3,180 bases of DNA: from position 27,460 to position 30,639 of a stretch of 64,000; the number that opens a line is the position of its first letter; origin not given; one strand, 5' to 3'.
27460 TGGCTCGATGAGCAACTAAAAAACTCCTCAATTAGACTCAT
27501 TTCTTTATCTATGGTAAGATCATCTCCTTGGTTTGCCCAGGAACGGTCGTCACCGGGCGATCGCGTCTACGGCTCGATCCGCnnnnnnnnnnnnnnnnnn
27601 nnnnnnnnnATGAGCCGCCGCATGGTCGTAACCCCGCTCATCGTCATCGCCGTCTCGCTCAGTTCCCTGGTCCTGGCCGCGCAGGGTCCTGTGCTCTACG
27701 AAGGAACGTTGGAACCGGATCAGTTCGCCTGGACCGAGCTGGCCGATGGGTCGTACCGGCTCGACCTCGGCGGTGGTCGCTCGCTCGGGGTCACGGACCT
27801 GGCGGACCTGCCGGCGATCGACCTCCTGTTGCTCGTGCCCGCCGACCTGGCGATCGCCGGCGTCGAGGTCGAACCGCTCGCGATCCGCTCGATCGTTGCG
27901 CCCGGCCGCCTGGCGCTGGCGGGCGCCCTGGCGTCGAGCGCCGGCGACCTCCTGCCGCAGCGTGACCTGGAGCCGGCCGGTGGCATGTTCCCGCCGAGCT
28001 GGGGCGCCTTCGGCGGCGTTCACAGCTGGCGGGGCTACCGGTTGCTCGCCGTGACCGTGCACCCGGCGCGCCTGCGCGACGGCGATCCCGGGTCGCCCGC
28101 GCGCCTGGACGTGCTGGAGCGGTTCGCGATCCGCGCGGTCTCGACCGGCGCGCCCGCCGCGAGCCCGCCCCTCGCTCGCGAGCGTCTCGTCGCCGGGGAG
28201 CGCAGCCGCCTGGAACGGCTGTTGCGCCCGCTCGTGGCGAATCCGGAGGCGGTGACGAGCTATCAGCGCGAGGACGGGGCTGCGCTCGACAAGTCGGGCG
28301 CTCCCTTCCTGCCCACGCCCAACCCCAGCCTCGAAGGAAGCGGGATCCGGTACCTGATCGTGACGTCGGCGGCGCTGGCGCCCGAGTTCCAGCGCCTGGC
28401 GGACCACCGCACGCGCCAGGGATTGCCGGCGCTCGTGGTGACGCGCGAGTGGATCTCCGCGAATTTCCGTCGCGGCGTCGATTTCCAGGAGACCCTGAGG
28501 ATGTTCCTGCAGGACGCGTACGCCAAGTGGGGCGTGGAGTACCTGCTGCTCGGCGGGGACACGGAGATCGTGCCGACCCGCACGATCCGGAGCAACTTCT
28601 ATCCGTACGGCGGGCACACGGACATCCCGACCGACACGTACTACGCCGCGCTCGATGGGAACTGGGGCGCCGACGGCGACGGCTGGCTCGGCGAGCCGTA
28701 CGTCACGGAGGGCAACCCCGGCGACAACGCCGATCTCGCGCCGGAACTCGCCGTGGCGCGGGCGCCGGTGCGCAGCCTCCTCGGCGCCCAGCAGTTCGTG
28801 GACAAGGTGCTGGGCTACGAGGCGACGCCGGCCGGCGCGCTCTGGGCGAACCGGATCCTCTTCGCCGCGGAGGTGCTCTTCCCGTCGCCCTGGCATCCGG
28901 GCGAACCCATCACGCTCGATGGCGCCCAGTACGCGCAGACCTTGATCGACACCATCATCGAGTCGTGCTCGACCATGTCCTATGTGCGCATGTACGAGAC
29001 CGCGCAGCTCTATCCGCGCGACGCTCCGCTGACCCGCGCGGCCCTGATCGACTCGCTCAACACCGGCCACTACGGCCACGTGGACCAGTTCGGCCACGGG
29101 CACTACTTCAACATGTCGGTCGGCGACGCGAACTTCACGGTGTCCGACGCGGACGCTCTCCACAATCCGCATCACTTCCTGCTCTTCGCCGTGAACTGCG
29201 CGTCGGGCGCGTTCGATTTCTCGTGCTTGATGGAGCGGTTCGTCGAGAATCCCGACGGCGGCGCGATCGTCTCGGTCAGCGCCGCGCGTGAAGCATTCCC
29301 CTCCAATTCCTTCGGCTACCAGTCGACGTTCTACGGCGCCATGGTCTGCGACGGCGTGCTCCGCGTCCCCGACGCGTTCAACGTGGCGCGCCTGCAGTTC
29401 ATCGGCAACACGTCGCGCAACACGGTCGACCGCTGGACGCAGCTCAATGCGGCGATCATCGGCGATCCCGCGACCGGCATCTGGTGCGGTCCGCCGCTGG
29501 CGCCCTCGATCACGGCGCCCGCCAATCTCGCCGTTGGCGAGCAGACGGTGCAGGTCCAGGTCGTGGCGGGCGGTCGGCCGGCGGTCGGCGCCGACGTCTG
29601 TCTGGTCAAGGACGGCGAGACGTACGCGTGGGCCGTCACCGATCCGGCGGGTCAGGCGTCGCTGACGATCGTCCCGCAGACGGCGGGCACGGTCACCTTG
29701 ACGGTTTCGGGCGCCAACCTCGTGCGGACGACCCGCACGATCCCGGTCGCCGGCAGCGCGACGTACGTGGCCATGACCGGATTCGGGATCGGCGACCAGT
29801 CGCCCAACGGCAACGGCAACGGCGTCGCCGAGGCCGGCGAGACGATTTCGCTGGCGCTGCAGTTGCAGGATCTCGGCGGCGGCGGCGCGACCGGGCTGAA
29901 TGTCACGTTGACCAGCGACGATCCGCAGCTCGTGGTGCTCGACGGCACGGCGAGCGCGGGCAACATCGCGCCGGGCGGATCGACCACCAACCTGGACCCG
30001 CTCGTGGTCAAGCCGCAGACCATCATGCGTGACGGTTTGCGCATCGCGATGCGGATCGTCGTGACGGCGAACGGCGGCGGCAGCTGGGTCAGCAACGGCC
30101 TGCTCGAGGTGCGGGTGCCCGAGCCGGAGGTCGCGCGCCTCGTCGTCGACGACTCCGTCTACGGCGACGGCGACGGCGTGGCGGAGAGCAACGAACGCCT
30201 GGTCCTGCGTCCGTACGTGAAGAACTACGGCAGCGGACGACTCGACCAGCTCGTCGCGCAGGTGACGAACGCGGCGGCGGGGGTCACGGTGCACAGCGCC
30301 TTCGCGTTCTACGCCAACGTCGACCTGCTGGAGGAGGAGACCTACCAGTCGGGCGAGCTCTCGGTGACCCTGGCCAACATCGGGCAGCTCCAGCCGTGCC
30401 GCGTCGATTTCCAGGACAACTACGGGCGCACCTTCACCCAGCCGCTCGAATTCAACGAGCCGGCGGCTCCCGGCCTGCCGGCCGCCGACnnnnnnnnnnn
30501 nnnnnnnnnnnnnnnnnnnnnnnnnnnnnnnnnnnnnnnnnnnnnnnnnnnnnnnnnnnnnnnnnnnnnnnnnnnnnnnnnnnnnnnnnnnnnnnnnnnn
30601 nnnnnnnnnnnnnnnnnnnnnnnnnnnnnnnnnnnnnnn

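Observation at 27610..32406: Gingipain-like C25 cysteine peptidase fused to a 7-repeat FG-GAP beta-propeller and a T9SS sorting domain in a 70%-GC genome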

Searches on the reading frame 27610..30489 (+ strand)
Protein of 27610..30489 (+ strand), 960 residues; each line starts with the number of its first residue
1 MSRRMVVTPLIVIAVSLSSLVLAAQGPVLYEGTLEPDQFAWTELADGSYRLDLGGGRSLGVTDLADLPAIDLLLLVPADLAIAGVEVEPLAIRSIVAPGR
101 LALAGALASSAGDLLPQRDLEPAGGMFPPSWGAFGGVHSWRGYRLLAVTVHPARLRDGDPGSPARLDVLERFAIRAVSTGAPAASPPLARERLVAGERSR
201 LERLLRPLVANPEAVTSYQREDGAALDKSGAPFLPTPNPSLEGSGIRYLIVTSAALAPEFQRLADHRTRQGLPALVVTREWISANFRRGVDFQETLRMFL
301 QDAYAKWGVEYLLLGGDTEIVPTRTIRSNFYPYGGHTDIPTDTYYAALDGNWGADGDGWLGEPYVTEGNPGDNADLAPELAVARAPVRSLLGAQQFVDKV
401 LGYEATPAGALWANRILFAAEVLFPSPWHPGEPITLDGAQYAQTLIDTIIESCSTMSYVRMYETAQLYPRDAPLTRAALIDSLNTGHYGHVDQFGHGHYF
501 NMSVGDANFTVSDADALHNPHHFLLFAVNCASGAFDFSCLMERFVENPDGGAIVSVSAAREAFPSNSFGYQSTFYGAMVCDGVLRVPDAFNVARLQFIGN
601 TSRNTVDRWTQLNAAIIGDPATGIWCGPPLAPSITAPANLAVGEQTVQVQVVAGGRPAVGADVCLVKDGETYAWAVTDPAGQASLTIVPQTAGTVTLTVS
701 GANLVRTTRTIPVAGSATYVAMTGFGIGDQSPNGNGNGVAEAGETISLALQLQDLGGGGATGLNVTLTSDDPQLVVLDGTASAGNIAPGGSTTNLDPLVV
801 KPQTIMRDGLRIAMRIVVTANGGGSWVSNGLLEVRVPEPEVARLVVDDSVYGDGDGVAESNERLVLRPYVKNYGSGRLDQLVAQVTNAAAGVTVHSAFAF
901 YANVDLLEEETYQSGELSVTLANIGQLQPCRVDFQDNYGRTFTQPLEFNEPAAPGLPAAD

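Call 38: predict_structure(alignment_id=A2)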
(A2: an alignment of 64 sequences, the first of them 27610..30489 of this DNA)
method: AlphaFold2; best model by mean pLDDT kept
length: 960 residues; sequences in the alignment: 64
mean_pLDDT: 90.5   pTM: 0.84
mean pLDDT of the five models: 90.5, 88.4, 88.2, 88.0, 86.5
residues with pLDDT >= 90: 694; 70-90: 217; 50-70: 33; < 50: 16
segments of 3 or more residues with pLDDT < 50: 1-6, 18-22, 956-960
pLDDT, mean of each block of 10 residues (from residue 1): 46 54 72 95 96 93 95 93 92 95 86 82 94 93 95 91 92 88 77 88 94 92 74 86 89 98 97 97 87 95 95 94 92 88 94 86 86 93 96 98 96 97 90 93 97 96 96 97 97 89 91 95 93 78 94 94 90 96 95 94 92 95 95 97 94 95 94 94 94 96 96 92 90 86 93 91 93 91 93 94 83 88 86 88 91 90 95 90 93 95 91 96 90 95 88 50
secondary structure, 60 per line:
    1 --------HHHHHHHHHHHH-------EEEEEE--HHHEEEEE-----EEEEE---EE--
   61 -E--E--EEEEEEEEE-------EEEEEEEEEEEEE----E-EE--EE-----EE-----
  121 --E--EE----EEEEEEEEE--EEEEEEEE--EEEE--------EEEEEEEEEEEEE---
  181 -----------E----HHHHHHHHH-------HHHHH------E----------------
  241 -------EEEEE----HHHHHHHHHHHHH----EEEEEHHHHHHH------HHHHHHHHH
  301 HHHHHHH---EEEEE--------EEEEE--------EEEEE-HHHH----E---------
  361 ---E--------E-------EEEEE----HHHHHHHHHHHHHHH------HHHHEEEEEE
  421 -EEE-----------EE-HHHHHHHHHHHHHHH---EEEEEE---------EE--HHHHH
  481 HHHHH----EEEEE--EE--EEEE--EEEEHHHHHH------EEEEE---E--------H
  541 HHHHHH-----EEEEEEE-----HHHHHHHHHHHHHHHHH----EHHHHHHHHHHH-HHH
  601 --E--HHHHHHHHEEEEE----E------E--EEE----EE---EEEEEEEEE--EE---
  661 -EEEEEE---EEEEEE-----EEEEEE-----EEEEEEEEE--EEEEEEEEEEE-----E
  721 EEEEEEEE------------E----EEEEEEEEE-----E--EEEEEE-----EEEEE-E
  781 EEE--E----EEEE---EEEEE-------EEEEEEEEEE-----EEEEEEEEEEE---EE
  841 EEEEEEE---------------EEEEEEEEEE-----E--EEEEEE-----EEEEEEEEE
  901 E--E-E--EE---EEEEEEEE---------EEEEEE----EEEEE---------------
elements in order (helices of 4 or more, strands of 3 or more residues): H9-20 E28-33 E39-43 E49-53 E68-76 E84-96 E132-140 E143-150 E153-156 E165-177 H197-205 H213-217 E248-252 H257-269 E274-278 H279-285 H292-307 E311-315 E324-328 E337-341 H343-346 E381-385 H390-404 H411-414 E415-420 E422-424 H439-453 E457-462 H476-485 E490-494 E501-504 E507-510 H511-516 E523-527 H540-546 E552-558 H564-580 H586-596 H606-613 E614-618 E633-635 E645-653 E662-667 E671-676 E682-687 E693-701 E704-714 E720-728 E746-754 E763-768 E774-778 E780-783 E791-794 E798-802 E810-819 E825-835 E839-847 E863-872 E881-886 E892-901 E914-921 E931-936 E941-945
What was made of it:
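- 27610..27684 (+): Sec-type signal peptide (residues 1-25, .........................). The model shows a helix at residues 9-20 with low pLDDT (call 38).
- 29767..30444 (+): Two further beta-sandwich domains (residues 720-835 and 839-945). The CARDB label is unverified. AF2 model with pLDDT about 90 (call 38).
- Checked: They are two confidently predicted beta-sandwiches at residues 720-835 and 839-945 (call 38).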

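Call 42: fold_search(model_id=the predicted structure, library=pdb)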
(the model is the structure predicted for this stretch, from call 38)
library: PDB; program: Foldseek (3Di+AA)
matches with E <= 10: 1951; with E <= 0.001: 320
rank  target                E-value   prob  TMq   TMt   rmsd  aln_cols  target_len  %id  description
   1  1cvr                  5.2e-23  1.00  0.39  0.82   5.4       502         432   19  Crystal structure of the Arg specific cysteine proteinase gingipain R (RGPB) (released 2000-03-01)
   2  6i9a_A                6.9e-23  1.00  0.38  0.77   4.4       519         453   17  Porphyromonas gingivalis gingipain K (Kgp) in complex with inhibitor KYT-36 (released 2019-03-13)
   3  4rbm                  8.6e-23  1.00  0.38  0.77   4.5       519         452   17  Porphyromonas gingivalis gingipain K (Kgp) catalytic and immunoglobulin superfamily-like domains (released 2014-10-08)
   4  4ief_D                5.5e-22  1.00  0.39  0.85   4.3       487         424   18  Complex of Porphyromonas gingivalis RgpB pro- and mature domains (released 2013-04-10)
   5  4ief_B                8.5e-22  1.00  0.38  0.83   4.5       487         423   18  Complex of Porphyromonas gingivalis RgpB pro- and mature domains (released 2013-04-10)
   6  6za2_B                7.3e-16  1.00  0.21  0.19  28.7      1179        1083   13  Crystal structure of dimeric latent PorU from Porphyromonas gingivalis (released 2021-09-29)
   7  6za2_A                3.6e-15  1.00  0.22  0.19  29.4      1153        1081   13  Crystal structure of dimeric latent PorU from Porphyromonas gingivalis (released 2021-09-29)
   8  9ijj_h                1.4e-10  1.00  0.16  0.11  22.0       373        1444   11  In situ structure of the central apparatus in mouse sperm axoneme. (released 2025-06-04)
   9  9ijj_C                6.0e-10  1.00  0.14  0.14  24.1       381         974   10  In situ structure of the central apparatus in mouse sperm axoneme. (released 2025-06-04)
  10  7sqc_F0               6.3e-10  1.00  0.14  0.35  18.5       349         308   11  Ciliary C1 central pair apparatus isolated from Chlamydomonas reinhardtii (released 2022-04-13)
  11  4aq1_A                2.8e-09  1.00  0.10  0.13  21.5       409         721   17  Structure of the SbsB S-layer protein of Geobacillus stearothermophilus PV72p2 in complex with nanobody KB6 (released 2012-06-13)
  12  9e8a_A                3.3e-09  1.00  0.12  0.12  17.6       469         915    9  Integrin aIIbb3 bent conformation from human platelet membrane crude preparation (released 2025-10-15)
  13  9ijj_E                4.8e-09  1.00  0.13  0.22  16.7       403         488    9  In situ structure of the central apparatus in mouse sperm axoneme. (released 2025-06-04)
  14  4aq1_C                5.0e-09  1.00  0.11  0.15  21.1       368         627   16  Structure of the SbsB S-layer protein of Geobacillus stearothermophilus PV72p2 in complex with nanobody KB6 (released 2012-06-13)
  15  7n6g_4C               5.6e-09  1.00  0.15  0.21  27.6       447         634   12  C1 of central pair (released 2022-05-18)
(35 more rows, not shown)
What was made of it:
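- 27685..28284 (+): N-terminal beta-sandwich prodomain (residues about 26-225). It is followed by a conserved loop carrying invariant Arg190 and near-invariant Arg192. Foldseek matches to RgpB prodomain chains 4ief_E/C/A/G, E 2e-7 to 5e-7, TMt 0.56-0.63 (call 42).
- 28351..29475 (+): C25 catalytic domain (residues 248-622). Catalytic His496 is encoded at 29095-29097 and Cys530 at 29197-29199. Foldseek 1cvr E 5e-23, TMt 0.82 (call 42).
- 29494..29760 (+): Ig-like domain directly after the catalytic domain (residues 629-717), as in RgpB and Kgp. Structure matches from call 42.
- On Peptidase family C25 (gingipain family, clan CD): Foldseek: 1cvr E 5e-23 with TMt 0.82; 4ief_D TMt 0.85; 4rbm TMt 0.77 (calls 38, 42).
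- Closest known: Gingipains RgpB, RgpA and Kgp of Porphyromonas gingivalis. Same: Foldseek gives TMt 0.77-0.85 to the catalytic plus Ig domains and about 0.6 to the prodomain (call 42).
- Checked: Pro-region: the N-terminal region of about 225 residues resembles the RgpB prodomain (Foldseek 4ief_E, E 2e-7, TMt 0.62, call 42).
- The RgpB prodomain is matched at E 2e-7, TMt about 0.6 (calls 38, 42).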
